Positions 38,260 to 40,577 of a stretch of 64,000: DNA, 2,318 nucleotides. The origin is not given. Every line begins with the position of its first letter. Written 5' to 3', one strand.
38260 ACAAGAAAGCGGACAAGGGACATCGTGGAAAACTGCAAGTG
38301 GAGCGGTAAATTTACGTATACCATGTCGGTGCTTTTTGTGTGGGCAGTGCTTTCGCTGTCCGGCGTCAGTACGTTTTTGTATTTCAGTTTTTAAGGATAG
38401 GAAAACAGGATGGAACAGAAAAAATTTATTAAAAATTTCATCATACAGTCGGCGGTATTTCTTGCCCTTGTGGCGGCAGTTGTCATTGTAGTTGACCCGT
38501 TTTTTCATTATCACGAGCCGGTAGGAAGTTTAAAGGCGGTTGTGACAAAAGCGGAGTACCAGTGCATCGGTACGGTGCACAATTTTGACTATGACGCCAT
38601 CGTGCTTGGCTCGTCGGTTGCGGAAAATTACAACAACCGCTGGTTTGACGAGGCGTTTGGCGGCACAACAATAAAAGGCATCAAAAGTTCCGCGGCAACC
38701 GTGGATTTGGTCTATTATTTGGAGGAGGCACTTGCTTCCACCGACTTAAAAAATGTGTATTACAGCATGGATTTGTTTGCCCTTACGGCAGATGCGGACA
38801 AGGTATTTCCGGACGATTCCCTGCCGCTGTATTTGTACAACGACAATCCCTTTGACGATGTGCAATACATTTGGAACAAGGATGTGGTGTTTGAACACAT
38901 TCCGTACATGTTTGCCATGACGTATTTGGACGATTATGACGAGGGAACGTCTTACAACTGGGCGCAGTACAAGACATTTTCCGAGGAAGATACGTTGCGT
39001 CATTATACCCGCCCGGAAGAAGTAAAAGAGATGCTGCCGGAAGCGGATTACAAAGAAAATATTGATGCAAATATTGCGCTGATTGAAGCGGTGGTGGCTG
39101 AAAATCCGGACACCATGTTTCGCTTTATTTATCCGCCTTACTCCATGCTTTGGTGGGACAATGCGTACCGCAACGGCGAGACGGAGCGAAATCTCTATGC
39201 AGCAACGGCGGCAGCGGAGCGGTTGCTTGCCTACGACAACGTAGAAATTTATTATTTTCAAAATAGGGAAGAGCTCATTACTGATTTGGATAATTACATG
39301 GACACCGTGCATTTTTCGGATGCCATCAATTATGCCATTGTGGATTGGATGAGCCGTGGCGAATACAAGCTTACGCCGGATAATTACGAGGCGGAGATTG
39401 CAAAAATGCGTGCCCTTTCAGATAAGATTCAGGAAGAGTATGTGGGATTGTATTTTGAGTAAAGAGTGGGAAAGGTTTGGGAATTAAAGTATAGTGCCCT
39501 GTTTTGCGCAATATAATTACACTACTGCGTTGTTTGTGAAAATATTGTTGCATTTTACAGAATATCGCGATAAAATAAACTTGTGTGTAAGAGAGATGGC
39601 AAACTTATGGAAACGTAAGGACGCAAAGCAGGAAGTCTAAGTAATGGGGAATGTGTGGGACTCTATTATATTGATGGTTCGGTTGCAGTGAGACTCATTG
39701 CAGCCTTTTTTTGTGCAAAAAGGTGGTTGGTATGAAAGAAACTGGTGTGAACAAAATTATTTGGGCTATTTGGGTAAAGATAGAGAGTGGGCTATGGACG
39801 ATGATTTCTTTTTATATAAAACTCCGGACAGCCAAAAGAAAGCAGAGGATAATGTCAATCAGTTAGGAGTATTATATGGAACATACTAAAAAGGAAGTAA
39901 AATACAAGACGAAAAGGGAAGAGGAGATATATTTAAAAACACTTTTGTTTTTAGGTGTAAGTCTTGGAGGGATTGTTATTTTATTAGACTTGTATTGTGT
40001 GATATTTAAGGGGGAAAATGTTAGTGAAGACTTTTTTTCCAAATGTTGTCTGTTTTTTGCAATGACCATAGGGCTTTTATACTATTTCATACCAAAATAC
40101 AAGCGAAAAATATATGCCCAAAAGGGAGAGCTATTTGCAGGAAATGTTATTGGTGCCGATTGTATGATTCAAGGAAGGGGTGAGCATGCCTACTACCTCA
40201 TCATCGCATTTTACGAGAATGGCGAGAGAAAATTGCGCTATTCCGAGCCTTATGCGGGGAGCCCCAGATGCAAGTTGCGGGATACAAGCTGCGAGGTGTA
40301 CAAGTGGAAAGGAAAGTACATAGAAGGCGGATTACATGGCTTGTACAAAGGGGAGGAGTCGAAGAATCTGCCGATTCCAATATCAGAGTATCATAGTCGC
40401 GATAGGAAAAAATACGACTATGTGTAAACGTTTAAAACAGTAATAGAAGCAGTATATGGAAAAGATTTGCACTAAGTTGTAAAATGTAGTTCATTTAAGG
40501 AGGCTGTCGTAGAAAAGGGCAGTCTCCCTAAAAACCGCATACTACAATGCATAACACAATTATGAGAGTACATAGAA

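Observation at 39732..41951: AT-rich block of uncharacterised membrane-anchored proteins downstream of the c-di-GMP riboswitch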

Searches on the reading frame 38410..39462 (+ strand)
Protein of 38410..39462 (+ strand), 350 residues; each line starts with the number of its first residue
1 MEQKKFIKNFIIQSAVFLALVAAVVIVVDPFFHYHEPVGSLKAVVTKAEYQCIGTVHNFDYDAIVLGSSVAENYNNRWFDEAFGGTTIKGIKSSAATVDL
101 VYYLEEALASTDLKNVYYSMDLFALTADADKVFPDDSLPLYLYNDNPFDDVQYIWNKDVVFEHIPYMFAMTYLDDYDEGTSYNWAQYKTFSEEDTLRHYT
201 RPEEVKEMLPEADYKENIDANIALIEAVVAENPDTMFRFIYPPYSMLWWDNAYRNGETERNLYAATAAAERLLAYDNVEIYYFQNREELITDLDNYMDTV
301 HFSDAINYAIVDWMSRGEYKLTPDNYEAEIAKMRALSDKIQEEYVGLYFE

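Call 6: search_protein_families(library=pfam, proteins=[window:38410-39462:+], max_evalue=1)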
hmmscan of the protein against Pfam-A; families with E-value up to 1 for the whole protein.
window:38410-39462:+ (350 aa): 1 family
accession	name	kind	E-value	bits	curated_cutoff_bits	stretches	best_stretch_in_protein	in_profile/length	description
PF14606.12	Lipase_GDSL_3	-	0.094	13.4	27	1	224-314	83-173/178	GDSL-like Lipase/Acylhydrolase family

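Call 7: search_protein_families(library=ncbifam, proteins=[window:38410-39462:+], max_evalue=1)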
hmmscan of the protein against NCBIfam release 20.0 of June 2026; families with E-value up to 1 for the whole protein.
window:38410-39462:+ (350 aa): 0 families

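Call 22: find_related_loci(query=window:38410-39462:+, collection=genome_contigs, flank=10000)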
Query window:38410-39462:+ (350 aa) in genome_contigs; peptide patterns used: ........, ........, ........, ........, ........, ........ (x = any residue, [..] = any of these).
151 stretches matched a pattern; 130 encode a relative of the query (tblastn E <= 1e-3); the best 80 are kept; 80 distinct loci.
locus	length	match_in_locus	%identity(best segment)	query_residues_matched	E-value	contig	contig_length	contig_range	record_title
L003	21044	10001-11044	82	2-349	0e+0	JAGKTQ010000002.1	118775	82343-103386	MAG: Lachnospiraceae bacterium isolate cow4.13 cow4_13_8, whole genome shotgun sequence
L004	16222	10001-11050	81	1-350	0e+0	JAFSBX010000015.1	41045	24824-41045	MAG: Lachnospiraceae bacterium isolate RGIG3002 Goat_Rectum-3__c76751, whole genome shotgun sequence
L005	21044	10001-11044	77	1-345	0e+0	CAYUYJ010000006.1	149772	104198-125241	MAG TPA_asm: uncultured Lachnospiraceae bacterium isolate SRP313737_co1_97 genome assembly, contig: NODE_119_length_1497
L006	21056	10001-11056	76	2-350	0e+0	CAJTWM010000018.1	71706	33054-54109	MAG TPA_asm: uncultured Lachnospiraceae bacterium isolate MGBC114950 genome assembly, contig: MGBC114950.18, whole genom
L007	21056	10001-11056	74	2-350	2e-180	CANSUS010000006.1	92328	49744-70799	MAG TPA_asm: uncultured Lachnospiraceae bacterium isolate SRR15730520_bin.22_metawrap_v1.3_MAG genome assembly, contig:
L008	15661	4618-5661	68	3-350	4e-161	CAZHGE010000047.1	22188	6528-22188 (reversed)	MAG TPA_asm: uncultured Lachnospiraceae bacterium isolate SRP350583_co1_41 genome assembly, contig: NODE_4005_length_221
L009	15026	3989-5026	65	4-349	3e-157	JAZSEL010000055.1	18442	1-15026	MAG: Lachnospiraceae bacterium isolate T1900044590_TS20190056.MAGScoT_cleanbin_000039 SGB_625_k141_1966344, whole genome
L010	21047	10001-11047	62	2-350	2e-150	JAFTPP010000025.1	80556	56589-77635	MAG: Lachnospiraceae bacterium isolate RGIG4034 Roe_deer_Cecum-5__c265457, whole genome shotgun sequence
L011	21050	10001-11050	63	1-350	1e-143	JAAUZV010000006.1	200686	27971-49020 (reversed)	MAG: Lachnospiraceae bacterium isolate Mgla_MAG_29-bin_0 c_000000000372, whole genome shotgun sequence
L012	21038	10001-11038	59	4-349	3e-143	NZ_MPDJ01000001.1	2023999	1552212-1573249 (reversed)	Eisenbergiella tayi strain DSM 26961 scaffold1, whole genome shotgun sequence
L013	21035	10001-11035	64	1-345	2e-141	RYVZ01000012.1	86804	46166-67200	MAG: Lachnospiraceae bacterium isolate MAG_RACS_002 NODE_40_length_86835_cov_22.561788, whole genome shotgun sequence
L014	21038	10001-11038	64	1-346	1e-141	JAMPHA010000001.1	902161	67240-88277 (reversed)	MAG: Clostridium sp. isolate NALB_7961_30 Scaffold_#1__SCF_001__901061_bp, whole genome shotgun sequence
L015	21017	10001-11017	59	4-342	2e-141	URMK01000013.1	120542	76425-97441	uncultured Lachnospiraceae bacterium isolate UMGS1134 genome assembly, contig: NODE_45_length_120542_cov_17.264178, whol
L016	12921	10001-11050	63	1-350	1e-140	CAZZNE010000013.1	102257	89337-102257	MAG TPA_asm: uncultured Clostridium sp. isolate SRP199465_co1_706 genome assembly, contig: NODE_273_length_102257_cov_38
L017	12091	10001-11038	64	1-346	2e-141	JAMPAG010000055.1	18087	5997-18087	MAG: bacterium isolate NALB_7813_21 Scaffold_#55__SCF_055___18087_bp, whole genome shotgun sequence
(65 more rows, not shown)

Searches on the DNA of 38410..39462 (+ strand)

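Call 24: search_rna_families(sources=[L003, L004, L005, L006, L007, L008, L009], threshold=gathering)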
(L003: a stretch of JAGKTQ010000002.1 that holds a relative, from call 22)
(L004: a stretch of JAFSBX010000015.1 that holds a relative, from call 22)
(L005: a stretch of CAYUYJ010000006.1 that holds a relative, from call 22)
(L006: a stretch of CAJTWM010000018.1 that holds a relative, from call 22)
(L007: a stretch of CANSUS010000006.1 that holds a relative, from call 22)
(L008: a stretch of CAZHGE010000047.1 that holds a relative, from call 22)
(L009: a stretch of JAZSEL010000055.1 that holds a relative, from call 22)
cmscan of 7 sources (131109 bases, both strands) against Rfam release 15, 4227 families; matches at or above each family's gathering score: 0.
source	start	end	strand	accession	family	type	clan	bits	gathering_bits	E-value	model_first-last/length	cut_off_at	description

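Call 95: search_rna_families(sources=[L010, L011, L012, L013, L014, L015, L020], threshold=gathering)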
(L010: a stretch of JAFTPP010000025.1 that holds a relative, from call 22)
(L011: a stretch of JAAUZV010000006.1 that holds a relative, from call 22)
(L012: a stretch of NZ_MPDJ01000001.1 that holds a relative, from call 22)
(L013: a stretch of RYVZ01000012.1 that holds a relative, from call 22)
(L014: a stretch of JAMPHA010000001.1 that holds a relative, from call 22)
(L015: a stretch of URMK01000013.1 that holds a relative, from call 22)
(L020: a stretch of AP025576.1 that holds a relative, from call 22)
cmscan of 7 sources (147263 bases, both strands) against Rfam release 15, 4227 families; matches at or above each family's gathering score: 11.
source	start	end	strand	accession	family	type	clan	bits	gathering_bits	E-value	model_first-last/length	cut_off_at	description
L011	14360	14604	+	RF00230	T-box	Cis-reg; leader;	-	101.7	93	6.5e-21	1-219/219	no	T-box leader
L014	14475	14708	+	RF00230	T-box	Cis-reg; leader;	-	100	93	1.7e-20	1-219/219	no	T-box leader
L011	12082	12152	+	RF00005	tRNA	Gene; tRNA;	CL00001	68.7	29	1.7e-12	1-71/71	no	tRNA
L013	15904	15974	+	RF00005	tRNA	Gene; tRNA;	CL00001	68.7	29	1.7e-12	1-71/71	no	tRNA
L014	12780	12850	+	RF00005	tRNA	Gene; tRNA;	CL00001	68.7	29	1.7e-12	1-71/71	no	tRNA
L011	11824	11896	-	RF00005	tRNA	Gene; tRNA;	CL00001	67.9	29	2.8e-12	1-71/71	no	tRNA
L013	12901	12973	-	RF00005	tRNA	Gene; tRNA;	CL00001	67.9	29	2.8e-12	1-71/71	no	tRNA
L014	12525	12597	-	RF00005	tRNA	Gene; tRNA;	CL00001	67.9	29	2.8e-12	1-71/71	no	tRNA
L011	11742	11815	-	RF00005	tRNA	Gene; tRNA;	CL00001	61.6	29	1.5e-10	1-71/71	no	tRNA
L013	12819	12892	-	RF00005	tRNA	Gene; tRNA;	CL00001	61.6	29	1.5e-10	1-71/71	no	tRNA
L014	12443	12516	-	RF00005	tRNA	Gene; tRNA;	CL00001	61.6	29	1.5e-10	1-71/71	no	tRNA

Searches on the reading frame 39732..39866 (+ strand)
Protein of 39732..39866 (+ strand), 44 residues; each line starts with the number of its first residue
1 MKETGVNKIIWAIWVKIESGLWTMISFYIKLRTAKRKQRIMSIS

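Call 7: search_protein_families(library=ncbifam, proteins=[window:39732-39866:+], max_evalue=1)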
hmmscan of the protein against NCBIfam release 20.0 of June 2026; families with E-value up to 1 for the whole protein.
window:39732-39866:+ (44 aa): 0 families

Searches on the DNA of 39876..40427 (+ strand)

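Call 20: search_rna_families(sources=[L001, L002], threshold=evalue, max_evalue=1)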
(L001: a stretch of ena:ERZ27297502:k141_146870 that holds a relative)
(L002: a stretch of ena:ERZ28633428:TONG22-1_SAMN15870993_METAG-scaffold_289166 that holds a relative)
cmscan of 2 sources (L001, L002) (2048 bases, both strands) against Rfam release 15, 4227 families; matches with E-value up to 1: 0.
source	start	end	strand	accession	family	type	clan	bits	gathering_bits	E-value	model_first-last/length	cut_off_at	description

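Call 54: search_rna_families(sources=[L083, L085, L086, L087, L088], threshold=evalue, max_evalue=0.1)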
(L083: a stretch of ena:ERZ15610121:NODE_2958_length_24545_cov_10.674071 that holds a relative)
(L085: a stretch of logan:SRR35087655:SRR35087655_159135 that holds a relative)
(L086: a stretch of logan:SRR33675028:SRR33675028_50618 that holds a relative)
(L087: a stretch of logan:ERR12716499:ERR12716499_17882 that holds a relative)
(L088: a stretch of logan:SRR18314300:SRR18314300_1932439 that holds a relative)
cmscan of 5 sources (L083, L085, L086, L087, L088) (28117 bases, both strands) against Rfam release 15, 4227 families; matches with E-value up to 0.1: 2.
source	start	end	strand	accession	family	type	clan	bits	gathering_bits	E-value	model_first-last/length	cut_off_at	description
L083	1880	1975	+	RF01051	c-di-GMP-I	Cis-reg; riboswitch;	CL00126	64.1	35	1.4e-10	1-87/87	no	c-di-GMP-I riboswitch aptamer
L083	6724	6852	+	RF01699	Clostridiales-1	Gene; sRNA;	-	36.9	48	8.1e-05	1-166/166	no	Clostridiales-1 RNA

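Call 64: search_rna_families(sources=[L092, L100, L104, L089, L090, L091, L102, L103], threshold=evalue, max_evalue=0.1)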
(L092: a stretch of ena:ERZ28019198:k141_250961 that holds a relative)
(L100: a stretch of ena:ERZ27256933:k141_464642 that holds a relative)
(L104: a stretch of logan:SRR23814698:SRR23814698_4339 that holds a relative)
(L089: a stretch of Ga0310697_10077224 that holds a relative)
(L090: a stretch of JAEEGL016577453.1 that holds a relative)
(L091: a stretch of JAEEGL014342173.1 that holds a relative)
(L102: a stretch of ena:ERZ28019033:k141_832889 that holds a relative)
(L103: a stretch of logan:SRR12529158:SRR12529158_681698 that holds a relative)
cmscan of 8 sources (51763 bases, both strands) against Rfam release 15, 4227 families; matches with E-value up to 0.1: 3.
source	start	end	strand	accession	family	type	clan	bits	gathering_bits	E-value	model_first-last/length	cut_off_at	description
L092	8993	9326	+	RF00023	tmRNA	Gene;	CL00001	122.5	47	1.9e-47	1-374/374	no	transfer-messenger RNA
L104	2833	2939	+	RF01051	c-di-GMP-I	Cis-reg; riboswitch;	CL00126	45.7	35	8e-06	1-87/87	no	c-di-GMP-I riboswitch aptamer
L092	8962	9103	+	RF04321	tmRNA_permuted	Gene;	-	34.2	47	0.0026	1-213/213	no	permuted transfer-messenger RNA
